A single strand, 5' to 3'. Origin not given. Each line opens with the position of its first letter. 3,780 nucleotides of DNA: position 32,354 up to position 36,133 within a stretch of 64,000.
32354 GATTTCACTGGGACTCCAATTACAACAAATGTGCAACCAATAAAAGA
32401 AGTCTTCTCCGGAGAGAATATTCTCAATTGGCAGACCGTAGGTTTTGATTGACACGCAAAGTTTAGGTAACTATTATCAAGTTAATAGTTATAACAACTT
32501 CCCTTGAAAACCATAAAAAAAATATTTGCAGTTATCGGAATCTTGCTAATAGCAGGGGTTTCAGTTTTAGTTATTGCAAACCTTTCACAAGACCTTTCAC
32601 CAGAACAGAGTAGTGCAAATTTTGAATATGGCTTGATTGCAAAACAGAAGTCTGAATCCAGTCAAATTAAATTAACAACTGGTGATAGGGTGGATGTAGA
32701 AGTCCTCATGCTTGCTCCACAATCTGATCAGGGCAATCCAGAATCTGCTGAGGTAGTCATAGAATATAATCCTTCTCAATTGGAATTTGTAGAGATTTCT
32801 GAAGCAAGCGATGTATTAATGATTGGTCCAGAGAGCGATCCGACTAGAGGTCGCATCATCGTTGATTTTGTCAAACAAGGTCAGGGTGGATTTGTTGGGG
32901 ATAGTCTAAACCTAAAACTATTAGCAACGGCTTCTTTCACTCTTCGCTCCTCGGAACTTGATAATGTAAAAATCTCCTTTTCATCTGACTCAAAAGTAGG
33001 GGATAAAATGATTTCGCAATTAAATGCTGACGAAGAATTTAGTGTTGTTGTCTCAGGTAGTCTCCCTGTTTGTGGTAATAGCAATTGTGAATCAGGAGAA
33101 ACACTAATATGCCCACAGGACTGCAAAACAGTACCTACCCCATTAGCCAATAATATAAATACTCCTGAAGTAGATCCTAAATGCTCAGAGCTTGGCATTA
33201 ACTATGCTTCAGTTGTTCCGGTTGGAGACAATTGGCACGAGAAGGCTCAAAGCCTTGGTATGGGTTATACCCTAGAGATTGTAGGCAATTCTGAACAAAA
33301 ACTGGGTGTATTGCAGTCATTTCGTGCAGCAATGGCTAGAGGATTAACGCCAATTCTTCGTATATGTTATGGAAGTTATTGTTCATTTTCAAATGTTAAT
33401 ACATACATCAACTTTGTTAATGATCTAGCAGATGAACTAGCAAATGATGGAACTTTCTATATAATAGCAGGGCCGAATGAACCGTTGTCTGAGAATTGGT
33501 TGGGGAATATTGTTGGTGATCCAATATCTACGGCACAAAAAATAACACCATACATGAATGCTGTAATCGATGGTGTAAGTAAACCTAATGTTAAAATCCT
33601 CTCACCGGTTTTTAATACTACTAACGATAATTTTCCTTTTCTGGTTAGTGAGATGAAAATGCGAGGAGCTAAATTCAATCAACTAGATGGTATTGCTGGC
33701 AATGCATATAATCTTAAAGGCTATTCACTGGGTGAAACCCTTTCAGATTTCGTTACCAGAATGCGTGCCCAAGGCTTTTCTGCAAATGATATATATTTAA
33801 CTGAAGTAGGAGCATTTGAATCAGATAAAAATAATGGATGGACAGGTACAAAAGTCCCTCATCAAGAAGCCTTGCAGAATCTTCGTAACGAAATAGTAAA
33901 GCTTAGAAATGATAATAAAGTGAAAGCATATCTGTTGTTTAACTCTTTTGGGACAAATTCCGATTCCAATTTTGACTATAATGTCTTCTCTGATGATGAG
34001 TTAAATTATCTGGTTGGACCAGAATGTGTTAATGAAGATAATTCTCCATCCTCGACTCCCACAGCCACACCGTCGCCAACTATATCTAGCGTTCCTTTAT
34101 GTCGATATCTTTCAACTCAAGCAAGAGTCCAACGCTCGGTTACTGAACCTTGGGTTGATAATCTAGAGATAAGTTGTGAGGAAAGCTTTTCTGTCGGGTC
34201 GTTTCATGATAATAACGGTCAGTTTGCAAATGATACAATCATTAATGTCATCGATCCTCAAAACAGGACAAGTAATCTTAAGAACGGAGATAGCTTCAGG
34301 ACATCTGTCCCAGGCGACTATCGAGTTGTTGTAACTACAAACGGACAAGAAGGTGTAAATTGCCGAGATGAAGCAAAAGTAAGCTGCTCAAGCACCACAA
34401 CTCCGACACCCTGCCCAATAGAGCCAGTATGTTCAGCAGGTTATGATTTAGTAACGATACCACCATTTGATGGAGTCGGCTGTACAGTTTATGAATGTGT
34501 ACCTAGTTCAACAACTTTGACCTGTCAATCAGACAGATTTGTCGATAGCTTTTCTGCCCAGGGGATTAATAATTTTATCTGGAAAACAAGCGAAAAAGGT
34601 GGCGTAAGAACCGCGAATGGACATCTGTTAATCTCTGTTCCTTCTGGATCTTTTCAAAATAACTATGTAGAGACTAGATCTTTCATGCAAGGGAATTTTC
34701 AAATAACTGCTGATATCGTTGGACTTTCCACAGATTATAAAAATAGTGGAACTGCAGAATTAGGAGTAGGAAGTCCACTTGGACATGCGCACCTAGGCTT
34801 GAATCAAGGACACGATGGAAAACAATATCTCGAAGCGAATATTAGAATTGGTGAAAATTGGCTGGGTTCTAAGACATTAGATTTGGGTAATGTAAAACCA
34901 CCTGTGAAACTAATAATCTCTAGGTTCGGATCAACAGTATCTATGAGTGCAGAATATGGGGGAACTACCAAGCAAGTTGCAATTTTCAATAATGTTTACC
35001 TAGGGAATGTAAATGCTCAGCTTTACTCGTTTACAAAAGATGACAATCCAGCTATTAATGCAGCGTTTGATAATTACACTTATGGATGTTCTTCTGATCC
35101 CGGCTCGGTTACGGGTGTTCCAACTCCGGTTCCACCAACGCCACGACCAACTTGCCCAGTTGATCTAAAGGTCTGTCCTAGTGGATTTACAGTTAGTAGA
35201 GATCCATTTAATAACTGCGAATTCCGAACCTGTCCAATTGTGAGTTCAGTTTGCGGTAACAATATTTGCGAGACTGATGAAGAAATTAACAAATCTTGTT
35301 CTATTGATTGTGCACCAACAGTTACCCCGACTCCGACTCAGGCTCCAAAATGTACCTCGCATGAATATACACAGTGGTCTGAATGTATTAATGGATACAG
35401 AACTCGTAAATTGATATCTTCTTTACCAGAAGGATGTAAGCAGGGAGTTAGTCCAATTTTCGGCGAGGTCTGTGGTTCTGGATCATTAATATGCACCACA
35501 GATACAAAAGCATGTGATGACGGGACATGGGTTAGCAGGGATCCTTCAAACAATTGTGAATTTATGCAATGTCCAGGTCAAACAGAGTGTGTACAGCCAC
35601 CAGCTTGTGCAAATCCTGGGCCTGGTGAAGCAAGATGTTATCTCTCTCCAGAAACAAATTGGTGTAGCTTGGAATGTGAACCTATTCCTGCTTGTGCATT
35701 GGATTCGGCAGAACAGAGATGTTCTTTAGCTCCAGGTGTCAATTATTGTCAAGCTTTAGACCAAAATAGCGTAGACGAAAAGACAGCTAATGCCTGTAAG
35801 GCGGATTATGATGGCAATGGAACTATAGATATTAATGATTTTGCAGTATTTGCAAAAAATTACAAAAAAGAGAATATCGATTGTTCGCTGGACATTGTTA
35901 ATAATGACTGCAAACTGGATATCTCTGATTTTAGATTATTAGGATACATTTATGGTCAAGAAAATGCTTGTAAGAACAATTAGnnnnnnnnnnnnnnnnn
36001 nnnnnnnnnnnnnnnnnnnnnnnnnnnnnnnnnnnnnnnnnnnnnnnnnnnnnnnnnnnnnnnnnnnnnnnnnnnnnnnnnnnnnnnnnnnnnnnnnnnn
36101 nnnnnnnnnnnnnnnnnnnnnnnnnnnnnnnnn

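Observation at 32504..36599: Cellulosome-like module: dockerin-bearing GH5-like giant protein followed by a membrane-anchored cohesin-like protein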

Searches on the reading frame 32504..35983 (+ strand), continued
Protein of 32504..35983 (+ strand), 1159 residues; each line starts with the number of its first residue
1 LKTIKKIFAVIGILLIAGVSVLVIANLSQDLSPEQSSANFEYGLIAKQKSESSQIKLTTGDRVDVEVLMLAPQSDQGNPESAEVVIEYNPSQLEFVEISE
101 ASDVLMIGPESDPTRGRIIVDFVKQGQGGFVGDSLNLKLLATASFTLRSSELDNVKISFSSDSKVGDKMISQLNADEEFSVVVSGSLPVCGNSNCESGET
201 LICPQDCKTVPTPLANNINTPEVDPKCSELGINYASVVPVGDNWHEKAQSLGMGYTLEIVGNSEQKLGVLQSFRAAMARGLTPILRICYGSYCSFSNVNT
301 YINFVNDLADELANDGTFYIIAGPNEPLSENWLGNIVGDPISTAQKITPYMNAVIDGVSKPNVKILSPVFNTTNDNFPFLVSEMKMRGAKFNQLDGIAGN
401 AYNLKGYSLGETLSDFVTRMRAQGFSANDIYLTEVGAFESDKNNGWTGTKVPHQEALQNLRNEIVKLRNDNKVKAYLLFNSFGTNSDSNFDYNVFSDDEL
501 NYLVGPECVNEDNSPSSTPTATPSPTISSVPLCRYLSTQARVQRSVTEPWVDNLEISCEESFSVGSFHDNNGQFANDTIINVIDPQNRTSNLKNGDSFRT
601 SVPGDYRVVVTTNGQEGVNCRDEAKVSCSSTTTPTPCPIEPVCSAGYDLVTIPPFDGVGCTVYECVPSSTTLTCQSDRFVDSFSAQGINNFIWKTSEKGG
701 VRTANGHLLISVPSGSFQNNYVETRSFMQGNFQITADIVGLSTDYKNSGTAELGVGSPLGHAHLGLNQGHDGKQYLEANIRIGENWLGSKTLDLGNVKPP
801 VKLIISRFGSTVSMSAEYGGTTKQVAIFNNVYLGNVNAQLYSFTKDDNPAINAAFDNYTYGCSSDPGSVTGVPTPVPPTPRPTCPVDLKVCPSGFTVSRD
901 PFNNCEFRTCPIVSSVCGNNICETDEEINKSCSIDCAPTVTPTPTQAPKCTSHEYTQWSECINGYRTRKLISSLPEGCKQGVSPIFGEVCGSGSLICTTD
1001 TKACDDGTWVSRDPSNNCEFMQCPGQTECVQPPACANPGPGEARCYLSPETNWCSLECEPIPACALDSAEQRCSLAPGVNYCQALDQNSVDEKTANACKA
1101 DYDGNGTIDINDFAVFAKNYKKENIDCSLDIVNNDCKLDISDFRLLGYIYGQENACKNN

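Call 18: search_protein_families(library=pfam, proteins=[L001:9742-9981:+, L001:6103-6525:+, L001:9953-10576:+], max_evalue=10)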
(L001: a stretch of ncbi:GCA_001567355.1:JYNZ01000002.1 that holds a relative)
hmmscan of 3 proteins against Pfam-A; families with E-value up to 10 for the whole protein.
L001:9742-9981:+ (80 aa): 0 families

L001:6103-6525:+ (141 aa): 1 family
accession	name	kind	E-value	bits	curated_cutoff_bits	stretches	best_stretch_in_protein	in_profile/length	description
PF00963.24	Cohesin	-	5.3e-06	27.1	24.1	1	9-114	6-114/139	Cohesin domain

L001:9953-10576:+ (208 aa): 3 families
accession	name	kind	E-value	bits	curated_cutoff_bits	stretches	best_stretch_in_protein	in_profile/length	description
PF21314.2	TM_ErbB1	-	0.092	12.9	27.1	1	186-202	3-19/36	Epidermal growth factor receptor transmembrane-juxtamembrane segment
PF17988.6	VEGFR-2_TMD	-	0.24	11.3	25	1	182-206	9-33/35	VEGFR-2 Transmembrane domain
PF01034.25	Syndecan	-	2.5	8.6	25.2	1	179-205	8-34/64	Syndecan domain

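Call 99: find_encoding_contigs(protein=P0004, flank=5000, max_places=1)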
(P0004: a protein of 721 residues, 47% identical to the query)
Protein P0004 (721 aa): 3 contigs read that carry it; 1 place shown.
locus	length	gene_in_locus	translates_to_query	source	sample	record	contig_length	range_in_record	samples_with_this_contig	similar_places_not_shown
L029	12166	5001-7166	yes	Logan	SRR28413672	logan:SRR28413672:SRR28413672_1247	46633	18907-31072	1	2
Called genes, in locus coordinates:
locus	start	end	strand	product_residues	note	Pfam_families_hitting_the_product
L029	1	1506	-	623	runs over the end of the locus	PF16656:Pur_ac_phosph_N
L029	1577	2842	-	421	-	PF08245:Mur_ligase_M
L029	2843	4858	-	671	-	PF10060:DUF2298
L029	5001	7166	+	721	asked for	-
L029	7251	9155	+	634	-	PF01411:tRNA-synt_2c, PF07973:tRNA_SAD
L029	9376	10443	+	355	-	PF01565:FAD_binding_4 (weak), PF02873:MurB_C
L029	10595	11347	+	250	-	PF10988:DUF2807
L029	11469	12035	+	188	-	PF01966:HD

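Call 100: find_encoding_contigs(protein=P0003, flank=5000, max_places=1)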
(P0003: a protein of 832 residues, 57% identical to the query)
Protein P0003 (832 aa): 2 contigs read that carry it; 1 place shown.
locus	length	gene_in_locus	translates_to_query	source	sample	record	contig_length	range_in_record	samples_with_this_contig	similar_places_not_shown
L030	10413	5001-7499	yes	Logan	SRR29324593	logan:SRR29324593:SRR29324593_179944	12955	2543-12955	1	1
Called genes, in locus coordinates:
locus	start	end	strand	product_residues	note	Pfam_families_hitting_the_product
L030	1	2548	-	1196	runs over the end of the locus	PF04563:RNA_pol_Rpb2_1, PF04561:RNA_pol_Rpb2_2, PF04565:RNA_pol_Rpb2_3, PF10385:RNA_pol_Rpb2_45, PF00562:RNA_pol_Rpb2_6, PF04560:RNA_pol_Rpb2_7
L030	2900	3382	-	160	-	-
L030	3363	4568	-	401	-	PF05496:RuvB_N, PF00158:Sigma54_activat (faint), PF20720:nSTAND3 (weak), PF00004:AAA, PF07728:AAA_5 (weak), PF13173:AAA_14 (weak), PF16193:AAA_assoc_2, PF12002:MgsA_C, +1 more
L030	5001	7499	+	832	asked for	-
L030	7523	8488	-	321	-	PF00535:Glycos_transf_2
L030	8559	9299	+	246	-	-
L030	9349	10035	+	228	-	-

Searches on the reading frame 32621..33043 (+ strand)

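Call 18: search_protein_families(library=pfam, proteins=[window:32621-33043:+], max_evalue=10)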
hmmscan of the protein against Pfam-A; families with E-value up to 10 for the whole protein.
window:32621-33043:+ (141 aa): 2 families
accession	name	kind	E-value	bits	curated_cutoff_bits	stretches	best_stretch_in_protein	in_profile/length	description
PF00963.24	Cohesin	-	0.0052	17.4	24.1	1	20-73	12-61/139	Cohesin domain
PF12041.13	DELLA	-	0.13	12.6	23.8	0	100-116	3-19/69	Transcriptional regulator DELLA protein N terminal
